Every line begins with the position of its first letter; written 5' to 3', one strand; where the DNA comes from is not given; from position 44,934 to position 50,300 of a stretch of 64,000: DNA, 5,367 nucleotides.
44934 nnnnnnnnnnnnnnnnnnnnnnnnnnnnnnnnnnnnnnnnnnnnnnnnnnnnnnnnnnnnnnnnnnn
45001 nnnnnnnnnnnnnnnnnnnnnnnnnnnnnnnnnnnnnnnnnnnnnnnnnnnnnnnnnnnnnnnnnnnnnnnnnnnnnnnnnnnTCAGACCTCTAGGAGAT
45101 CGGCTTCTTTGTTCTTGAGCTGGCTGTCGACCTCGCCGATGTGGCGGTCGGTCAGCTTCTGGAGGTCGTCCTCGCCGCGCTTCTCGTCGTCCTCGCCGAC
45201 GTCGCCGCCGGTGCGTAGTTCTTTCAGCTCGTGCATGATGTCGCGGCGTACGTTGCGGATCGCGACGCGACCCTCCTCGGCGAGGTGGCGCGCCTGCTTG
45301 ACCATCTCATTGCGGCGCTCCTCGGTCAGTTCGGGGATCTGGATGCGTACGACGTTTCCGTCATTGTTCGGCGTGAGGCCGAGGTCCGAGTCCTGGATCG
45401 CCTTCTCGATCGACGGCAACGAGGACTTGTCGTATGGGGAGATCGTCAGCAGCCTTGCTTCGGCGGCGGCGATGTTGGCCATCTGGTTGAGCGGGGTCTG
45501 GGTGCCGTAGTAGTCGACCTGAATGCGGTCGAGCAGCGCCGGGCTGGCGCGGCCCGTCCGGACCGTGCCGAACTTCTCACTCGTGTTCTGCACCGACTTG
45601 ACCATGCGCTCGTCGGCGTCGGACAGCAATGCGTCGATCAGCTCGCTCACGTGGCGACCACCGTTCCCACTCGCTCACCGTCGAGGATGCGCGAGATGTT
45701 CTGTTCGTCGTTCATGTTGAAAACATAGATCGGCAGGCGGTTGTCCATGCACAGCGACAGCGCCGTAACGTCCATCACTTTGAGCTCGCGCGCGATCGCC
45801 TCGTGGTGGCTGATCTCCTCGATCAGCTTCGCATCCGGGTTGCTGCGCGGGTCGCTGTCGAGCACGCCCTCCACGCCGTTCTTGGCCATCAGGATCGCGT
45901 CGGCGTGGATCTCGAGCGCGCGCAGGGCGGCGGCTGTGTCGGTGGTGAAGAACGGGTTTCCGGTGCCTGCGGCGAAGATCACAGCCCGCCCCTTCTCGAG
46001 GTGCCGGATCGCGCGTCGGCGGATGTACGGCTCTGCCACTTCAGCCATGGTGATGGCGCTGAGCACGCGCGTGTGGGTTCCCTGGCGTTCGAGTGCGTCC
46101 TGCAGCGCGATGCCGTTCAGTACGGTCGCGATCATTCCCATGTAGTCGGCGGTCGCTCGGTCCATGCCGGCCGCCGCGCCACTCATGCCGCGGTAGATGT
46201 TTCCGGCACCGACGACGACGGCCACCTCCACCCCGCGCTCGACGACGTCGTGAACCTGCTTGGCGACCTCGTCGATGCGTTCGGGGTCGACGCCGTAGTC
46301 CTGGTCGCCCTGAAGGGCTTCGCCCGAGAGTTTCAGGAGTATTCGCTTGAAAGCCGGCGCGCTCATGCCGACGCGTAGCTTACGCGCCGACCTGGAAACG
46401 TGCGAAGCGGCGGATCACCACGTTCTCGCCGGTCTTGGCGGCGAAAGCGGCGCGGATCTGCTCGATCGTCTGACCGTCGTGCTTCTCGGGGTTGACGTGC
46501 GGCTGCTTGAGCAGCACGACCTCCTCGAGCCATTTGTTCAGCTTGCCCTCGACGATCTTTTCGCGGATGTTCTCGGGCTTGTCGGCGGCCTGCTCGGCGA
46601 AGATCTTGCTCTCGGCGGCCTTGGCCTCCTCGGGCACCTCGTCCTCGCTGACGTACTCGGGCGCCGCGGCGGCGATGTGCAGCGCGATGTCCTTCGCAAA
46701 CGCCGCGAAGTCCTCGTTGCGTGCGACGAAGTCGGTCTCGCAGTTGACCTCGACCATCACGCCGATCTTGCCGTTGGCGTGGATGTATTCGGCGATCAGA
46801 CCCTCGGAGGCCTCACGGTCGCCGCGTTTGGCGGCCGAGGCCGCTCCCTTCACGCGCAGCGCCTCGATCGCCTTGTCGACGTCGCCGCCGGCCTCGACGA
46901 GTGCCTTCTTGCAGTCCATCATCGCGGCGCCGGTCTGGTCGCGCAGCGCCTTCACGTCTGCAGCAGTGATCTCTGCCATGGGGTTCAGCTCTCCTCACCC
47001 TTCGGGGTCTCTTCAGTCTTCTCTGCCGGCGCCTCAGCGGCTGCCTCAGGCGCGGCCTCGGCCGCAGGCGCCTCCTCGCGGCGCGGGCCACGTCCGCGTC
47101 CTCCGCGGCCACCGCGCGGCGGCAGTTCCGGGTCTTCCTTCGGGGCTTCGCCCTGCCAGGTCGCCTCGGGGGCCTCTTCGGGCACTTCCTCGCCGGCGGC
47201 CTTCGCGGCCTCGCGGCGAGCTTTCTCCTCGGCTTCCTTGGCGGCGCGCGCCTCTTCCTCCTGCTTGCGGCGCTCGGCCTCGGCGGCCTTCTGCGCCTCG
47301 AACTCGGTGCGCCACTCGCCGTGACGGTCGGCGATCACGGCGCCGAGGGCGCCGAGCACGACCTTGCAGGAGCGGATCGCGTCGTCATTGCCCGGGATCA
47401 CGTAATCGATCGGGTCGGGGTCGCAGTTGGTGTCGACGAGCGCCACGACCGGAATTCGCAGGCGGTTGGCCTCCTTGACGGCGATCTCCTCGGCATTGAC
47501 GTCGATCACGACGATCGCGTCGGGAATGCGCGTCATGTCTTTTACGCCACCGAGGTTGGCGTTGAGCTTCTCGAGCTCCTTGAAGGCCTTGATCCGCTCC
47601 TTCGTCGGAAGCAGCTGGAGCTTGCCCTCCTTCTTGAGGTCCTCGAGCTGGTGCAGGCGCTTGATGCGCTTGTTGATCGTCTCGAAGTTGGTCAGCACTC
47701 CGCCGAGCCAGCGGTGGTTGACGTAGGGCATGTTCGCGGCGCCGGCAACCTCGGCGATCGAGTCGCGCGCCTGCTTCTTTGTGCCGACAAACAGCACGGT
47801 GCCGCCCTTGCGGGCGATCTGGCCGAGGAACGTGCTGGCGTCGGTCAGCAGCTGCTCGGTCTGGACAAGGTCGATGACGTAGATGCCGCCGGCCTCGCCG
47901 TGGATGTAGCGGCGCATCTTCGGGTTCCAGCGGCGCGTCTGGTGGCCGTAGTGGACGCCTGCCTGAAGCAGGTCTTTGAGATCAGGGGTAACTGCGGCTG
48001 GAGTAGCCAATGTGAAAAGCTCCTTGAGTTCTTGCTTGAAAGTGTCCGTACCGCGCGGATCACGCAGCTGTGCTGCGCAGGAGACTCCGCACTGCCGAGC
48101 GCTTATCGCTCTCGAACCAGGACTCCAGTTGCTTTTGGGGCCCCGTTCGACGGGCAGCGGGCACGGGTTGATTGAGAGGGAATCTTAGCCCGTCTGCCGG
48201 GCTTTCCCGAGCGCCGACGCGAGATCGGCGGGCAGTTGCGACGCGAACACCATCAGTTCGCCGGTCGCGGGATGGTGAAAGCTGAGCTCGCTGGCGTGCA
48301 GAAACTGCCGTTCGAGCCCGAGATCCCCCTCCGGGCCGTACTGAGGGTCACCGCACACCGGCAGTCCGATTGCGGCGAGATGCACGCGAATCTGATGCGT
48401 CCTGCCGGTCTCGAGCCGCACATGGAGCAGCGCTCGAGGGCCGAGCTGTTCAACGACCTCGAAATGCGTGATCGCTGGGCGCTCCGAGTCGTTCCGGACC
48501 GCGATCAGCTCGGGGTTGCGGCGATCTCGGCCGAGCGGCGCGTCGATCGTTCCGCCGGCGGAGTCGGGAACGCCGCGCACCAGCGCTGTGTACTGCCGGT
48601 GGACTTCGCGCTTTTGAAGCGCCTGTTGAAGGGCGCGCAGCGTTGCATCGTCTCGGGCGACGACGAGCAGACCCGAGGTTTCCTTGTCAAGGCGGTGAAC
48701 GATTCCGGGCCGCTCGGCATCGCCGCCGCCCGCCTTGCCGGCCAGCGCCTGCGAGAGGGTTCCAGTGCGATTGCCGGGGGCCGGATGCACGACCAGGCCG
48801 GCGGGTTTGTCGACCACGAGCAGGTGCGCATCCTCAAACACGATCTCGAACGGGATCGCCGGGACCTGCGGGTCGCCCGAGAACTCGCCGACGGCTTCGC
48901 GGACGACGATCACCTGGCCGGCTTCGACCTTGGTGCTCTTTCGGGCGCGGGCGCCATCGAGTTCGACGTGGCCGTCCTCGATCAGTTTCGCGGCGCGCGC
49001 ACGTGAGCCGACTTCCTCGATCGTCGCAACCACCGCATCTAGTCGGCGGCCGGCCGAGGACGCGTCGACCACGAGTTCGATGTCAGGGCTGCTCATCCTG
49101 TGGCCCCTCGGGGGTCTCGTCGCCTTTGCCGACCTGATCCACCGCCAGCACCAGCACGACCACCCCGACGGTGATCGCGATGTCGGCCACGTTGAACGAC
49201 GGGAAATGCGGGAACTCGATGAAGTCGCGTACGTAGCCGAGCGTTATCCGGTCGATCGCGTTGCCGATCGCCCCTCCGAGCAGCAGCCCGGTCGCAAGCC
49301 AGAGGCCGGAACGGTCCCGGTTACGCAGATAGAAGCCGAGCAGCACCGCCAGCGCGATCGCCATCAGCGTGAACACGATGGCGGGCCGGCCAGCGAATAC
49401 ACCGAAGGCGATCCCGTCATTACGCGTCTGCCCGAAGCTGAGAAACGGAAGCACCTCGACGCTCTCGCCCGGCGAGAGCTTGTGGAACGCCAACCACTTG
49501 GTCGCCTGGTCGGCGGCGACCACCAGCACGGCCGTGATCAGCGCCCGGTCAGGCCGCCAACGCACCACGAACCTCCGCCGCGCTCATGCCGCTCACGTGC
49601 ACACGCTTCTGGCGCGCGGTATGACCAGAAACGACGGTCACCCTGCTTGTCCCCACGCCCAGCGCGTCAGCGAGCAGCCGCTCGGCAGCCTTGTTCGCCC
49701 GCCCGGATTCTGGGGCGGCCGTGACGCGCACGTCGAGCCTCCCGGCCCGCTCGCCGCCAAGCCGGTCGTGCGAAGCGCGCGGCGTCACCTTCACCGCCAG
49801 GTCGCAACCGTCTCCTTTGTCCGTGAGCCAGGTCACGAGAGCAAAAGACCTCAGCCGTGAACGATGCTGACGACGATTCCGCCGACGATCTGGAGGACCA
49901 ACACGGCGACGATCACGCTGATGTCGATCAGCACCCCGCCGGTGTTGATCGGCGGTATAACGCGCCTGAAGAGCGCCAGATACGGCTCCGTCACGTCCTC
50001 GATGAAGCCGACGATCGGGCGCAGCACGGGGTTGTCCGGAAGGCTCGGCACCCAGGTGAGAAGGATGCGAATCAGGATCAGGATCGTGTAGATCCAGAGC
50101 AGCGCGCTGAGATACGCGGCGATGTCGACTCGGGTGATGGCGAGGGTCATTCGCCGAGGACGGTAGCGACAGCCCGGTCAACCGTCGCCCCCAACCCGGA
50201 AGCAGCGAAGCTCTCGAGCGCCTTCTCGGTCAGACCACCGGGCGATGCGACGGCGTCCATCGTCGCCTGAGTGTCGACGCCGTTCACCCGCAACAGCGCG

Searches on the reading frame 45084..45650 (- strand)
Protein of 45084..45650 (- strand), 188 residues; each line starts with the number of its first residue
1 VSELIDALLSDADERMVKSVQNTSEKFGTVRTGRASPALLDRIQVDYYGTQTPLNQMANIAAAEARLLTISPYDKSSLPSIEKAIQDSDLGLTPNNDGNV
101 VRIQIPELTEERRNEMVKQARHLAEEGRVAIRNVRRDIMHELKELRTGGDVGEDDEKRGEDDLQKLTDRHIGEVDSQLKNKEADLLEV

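Call 39: search_protein_families(library=pfam, proteins=[window:45084-45650:-], max_evalue=0.001)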
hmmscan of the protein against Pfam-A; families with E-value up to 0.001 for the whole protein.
window:45084-45650:- (188 aa): 1 family
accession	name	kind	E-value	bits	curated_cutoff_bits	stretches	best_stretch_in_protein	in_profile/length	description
PF01765.24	RRF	-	5.5e-67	225.1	29.7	1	24-186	2-164/164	Ribosome recycling factor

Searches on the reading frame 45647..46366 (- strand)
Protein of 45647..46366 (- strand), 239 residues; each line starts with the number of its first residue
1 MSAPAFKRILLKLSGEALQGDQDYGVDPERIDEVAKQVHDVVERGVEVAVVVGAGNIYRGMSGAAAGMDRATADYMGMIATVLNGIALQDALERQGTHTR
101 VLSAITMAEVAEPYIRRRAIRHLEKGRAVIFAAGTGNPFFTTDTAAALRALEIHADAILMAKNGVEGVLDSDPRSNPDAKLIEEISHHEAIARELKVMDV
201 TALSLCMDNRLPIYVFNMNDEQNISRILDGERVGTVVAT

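Call 39: search_protein_families(library=pfam, proteins=[window:45647-46366:-], max_evalue=0.001)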
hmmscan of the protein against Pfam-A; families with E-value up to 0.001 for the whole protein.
window:45647-46366:- (239 aa): 1 family
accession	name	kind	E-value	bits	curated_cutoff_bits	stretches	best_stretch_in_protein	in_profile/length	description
PF00696.33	AA_kinase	-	6.7e-33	114.8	24.9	1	7-217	1-234/234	Amino acid kinase family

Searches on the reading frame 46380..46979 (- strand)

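Call 39: search_protein_families(library=pfam, proteins=[window:46380-46979:-], max_evalue=0.001)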
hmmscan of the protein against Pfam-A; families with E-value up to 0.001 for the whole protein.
window:46380-46979:- (199 aa): 2 families
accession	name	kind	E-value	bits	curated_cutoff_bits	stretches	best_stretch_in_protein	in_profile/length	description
PF00889.24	EF_TS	-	1.7e-35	122.9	27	1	56-198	76-203/204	Elongation factor TS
PF25025.1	EF-Ts_N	-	0.00014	22.2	33.2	1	9-41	17-50/60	Elongation factor Ts, mitochondrial, N-terminal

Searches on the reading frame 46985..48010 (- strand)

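Call 39: search_protein_families(library=pfam, proteins=[window:46985-48010:-], max_evalue=0.001)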
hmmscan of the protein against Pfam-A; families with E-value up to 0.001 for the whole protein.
window:46985-48010:- (341 aa): 1 family
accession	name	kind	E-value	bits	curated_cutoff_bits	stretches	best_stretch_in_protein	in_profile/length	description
PF00318.25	Ribosomal_S2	-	8.7e-89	296.9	26.1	1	14-226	1-213/216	Ribosomal protein S2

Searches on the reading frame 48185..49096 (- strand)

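Call 40: search_protein_families(library=pfam, proteins=[window:48185-49096:-], max_evalue=0.001)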
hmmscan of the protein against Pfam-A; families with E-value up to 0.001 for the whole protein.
window:48185-49096:- (303 aa): 2 families
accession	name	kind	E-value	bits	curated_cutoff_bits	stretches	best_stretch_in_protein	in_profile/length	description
PF00849.27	PseudoU_synth_2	-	2.3e-35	122.5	26.8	1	91-242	1-152/152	RNA pseudouridylate synthase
PF01479.30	S4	-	4.2e-09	36.4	22.8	1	17-63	1-48/48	S4 domain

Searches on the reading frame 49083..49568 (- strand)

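Call 40: search_protein_families(library=pfam, proteins=[window:49083-49568:-], max_evalue=0.001)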
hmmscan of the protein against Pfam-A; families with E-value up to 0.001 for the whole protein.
window:49083-49568:- (161 aa): 1 family
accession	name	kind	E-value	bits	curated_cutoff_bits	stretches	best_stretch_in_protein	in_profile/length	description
PF01252.23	Peptidase_A8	-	2.5e-37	128.7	25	1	13-142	2-139/142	Signal peptidase (SPase) II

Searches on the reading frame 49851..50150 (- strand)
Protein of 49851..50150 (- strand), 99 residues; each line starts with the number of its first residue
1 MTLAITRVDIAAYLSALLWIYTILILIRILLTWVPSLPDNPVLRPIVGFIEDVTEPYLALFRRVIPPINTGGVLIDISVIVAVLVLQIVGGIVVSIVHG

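Call 40: search_protein_families(library=pfam, proteins=[window:49851-50150:-], max_evalue=0.001)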
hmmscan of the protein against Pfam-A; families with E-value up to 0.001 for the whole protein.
window:49851-50150:- (99 aa): 1 family
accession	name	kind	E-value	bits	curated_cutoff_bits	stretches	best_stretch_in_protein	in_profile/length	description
PF02325.22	YGGT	-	2.8e-20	72.9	27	1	16-92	2-69/70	YGGT family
